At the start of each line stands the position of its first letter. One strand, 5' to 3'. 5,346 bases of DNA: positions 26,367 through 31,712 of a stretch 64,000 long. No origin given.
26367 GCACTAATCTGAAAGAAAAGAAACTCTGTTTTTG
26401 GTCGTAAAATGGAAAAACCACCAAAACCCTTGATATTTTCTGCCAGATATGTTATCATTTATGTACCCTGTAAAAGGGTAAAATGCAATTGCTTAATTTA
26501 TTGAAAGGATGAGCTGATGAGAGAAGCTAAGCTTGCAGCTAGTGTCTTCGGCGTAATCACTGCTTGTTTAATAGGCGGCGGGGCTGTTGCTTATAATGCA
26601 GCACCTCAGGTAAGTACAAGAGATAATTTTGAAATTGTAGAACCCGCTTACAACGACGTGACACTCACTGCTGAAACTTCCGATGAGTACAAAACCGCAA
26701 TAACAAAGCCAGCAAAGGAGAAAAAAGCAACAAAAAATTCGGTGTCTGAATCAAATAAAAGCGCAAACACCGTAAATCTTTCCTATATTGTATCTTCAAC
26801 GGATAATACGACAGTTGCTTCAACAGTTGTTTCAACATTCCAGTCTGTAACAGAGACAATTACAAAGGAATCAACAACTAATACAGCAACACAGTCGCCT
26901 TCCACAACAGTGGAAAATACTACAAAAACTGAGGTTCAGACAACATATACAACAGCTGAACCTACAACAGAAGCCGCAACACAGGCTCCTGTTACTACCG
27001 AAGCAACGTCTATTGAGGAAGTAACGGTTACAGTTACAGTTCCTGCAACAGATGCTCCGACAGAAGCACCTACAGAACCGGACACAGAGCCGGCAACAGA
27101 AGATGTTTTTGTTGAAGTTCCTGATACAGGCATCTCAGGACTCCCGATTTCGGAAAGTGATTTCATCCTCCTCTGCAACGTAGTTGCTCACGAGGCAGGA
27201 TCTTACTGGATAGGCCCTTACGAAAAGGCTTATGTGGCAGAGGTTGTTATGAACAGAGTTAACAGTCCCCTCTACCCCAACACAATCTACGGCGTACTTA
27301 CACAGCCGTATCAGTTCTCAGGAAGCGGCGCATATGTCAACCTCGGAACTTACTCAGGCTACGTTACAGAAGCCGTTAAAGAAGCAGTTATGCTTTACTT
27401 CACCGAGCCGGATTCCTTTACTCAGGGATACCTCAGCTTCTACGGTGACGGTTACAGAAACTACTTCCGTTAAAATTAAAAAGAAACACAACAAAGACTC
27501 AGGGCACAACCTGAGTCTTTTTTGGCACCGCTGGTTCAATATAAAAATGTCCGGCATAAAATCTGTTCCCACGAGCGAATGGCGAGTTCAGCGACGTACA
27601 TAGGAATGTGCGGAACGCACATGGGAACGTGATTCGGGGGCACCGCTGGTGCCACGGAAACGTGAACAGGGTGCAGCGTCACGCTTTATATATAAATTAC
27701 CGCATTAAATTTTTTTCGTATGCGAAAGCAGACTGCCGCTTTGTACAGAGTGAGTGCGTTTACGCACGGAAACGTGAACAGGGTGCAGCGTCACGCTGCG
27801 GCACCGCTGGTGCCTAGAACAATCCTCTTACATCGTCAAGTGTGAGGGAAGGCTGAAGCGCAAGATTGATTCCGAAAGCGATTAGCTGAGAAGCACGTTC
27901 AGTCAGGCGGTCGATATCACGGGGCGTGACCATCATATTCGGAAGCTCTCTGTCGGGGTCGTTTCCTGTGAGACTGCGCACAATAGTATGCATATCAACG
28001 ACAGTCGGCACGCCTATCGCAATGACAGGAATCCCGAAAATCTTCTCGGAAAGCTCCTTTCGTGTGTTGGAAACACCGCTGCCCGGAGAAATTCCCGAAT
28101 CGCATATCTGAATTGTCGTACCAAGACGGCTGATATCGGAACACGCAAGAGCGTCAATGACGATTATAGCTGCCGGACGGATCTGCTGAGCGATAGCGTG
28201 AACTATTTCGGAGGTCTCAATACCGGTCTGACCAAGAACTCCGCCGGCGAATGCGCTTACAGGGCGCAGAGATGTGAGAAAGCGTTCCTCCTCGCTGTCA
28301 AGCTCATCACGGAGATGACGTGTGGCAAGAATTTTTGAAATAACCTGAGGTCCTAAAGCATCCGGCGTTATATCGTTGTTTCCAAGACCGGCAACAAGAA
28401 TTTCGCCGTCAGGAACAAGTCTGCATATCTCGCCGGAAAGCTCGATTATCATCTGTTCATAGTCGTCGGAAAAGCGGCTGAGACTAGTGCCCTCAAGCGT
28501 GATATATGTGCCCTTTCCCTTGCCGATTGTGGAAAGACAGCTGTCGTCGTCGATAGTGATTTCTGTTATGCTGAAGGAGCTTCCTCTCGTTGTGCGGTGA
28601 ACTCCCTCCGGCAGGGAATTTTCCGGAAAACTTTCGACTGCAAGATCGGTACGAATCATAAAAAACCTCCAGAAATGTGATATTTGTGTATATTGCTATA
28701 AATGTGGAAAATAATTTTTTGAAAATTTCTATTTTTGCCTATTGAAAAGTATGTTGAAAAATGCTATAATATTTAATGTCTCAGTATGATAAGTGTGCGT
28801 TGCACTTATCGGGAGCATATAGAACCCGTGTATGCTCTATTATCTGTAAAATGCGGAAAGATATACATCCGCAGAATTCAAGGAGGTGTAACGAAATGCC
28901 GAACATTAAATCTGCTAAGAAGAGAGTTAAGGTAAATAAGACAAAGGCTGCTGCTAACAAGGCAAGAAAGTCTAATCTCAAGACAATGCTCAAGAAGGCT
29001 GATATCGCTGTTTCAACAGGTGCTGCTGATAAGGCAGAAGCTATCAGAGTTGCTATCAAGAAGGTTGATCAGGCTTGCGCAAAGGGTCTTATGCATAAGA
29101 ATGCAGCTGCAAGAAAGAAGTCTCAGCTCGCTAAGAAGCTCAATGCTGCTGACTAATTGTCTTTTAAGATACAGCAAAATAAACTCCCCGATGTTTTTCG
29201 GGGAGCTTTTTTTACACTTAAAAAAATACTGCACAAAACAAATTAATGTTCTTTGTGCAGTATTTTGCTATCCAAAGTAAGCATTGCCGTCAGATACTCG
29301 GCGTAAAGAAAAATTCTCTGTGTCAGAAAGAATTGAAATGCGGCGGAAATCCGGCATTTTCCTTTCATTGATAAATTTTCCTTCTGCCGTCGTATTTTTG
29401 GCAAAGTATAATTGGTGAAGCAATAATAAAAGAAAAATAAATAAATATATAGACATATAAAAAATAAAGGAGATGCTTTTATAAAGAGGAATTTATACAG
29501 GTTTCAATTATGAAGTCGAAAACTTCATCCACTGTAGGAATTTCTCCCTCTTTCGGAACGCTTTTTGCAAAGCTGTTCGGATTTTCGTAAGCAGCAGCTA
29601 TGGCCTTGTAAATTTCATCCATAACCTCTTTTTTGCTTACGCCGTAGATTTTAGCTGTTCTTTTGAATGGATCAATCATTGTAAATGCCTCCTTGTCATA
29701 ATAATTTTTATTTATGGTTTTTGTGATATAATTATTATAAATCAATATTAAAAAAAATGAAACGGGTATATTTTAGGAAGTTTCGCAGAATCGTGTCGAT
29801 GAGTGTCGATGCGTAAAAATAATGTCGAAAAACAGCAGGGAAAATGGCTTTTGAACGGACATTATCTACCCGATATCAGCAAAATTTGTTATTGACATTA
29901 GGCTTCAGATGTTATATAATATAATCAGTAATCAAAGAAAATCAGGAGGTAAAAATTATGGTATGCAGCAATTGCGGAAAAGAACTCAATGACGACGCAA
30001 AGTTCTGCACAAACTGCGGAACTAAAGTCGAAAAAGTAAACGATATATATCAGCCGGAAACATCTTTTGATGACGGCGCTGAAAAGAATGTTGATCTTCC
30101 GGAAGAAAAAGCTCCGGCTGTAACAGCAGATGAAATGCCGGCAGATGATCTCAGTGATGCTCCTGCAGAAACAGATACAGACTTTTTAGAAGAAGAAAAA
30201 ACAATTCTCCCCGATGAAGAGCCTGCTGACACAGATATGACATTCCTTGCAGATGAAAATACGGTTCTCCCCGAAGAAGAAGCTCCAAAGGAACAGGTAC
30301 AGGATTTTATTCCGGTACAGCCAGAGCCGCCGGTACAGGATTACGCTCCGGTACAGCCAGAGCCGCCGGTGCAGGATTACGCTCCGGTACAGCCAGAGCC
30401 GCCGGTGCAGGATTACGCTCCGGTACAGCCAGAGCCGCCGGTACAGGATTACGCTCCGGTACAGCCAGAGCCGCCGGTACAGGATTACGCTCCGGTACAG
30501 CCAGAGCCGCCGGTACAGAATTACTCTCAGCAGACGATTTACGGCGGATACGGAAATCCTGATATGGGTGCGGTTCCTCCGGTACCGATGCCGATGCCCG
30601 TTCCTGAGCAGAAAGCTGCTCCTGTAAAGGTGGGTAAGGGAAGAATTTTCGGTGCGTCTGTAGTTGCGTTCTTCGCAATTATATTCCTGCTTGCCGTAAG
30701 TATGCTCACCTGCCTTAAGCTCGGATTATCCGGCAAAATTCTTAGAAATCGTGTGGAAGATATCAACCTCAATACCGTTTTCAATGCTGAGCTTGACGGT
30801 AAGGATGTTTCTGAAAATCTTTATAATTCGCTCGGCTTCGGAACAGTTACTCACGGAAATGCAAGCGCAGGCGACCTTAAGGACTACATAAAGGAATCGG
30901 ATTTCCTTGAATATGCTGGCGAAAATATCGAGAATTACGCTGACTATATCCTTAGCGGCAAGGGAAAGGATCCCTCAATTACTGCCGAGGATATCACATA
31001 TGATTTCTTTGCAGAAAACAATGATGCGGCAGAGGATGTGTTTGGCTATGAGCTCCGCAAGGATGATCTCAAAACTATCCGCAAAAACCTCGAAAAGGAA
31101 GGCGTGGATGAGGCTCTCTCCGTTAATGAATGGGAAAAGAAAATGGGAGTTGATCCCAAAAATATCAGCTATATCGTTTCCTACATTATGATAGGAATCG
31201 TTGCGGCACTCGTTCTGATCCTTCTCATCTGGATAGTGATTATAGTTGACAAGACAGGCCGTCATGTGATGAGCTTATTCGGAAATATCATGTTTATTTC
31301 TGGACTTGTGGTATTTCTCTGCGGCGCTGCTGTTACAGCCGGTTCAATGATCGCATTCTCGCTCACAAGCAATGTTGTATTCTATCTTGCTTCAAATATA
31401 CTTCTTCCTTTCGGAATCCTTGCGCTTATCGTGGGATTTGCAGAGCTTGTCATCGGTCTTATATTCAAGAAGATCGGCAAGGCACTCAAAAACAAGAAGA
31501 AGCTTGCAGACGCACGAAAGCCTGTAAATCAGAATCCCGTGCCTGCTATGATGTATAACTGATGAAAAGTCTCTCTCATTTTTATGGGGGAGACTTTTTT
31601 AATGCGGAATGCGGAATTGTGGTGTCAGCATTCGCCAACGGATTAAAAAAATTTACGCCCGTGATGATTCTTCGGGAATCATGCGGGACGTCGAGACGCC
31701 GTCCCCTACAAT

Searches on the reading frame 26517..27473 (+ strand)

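Call 10: search_protein_families(library=pfam, proteins=[window:26517-27473:+])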
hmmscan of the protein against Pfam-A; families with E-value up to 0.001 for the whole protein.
window:26517-27473:+ (318 aa): 1 family
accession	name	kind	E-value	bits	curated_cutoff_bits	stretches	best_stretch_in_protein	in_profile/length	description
PF07486.17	Hydrolase_2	-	6.1e-10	40.1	27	1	237-314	7-79/100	Cell Wall Hydrolase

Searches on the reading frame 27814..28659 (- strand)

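Call 10: search_protein_families(library=pfam, proteins=[window:27814-28659:-])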
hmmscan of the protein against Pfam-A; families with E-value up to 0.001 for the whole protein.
window:27814-28659:- (281 aa): 1 family
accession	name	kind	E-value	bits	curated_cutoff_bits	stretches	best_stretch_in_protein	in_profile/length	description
PF03418.19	Peptidase_A25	-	4.3e-64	217.1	27.8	1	25-227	30-235/353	Germination protease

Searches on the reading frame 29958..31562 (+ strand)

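Call 10: search_protein_families(library=pfam, proteins=[window:29958-31562:+])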
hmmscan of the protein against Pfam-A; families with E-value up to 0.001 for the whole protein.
window:29958-31562:+ (534 aa): 5 families
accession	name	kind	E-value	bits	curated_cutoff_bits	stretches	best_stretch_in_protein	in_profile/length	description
PF13240.11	Zn_Ribbon_1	-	3.7e-09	36.5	25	1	3-24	2-23/23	zinc-ribbon domain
PF13248.11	Zn_ribbon_3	-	1.9e-06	27.6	27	1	3-23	5-25/26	zinc-ribbon domain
PF12773.13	DZR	-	7.7e-06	26.4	27.3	1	3-25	1-23/45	Double zinc ribbon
PF24460.1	DUF7575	-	2.2e-05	24.2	28.5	1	2-25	5-28/28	Domain of unknown function (DUF7575)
PF20237.3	DUF6594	-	0.00021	21.7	30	0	320-453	78-218/238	Family of unknown function (DUF6594)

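Call 44: search_protein_families(library=ncbifam, proteins=[window:29958-31562:+], max_evalue=0.01)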
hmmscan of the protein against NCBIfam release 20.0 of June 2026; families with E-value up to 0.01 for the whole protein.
window:29958-31562:+ (534 aa): 2 families
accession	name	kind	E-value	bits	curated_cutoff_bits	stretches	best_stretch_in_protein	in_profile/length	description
NF049861.1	SCO2400_fam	subfamily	0.0074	16.9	55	0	3-64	4-62/136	SCO2400 family protein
NF045510.1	4Cys_prefix_kin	domain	0.0092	16.2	24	0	12-23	14-25/26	4-Cys prefix domain-containing protein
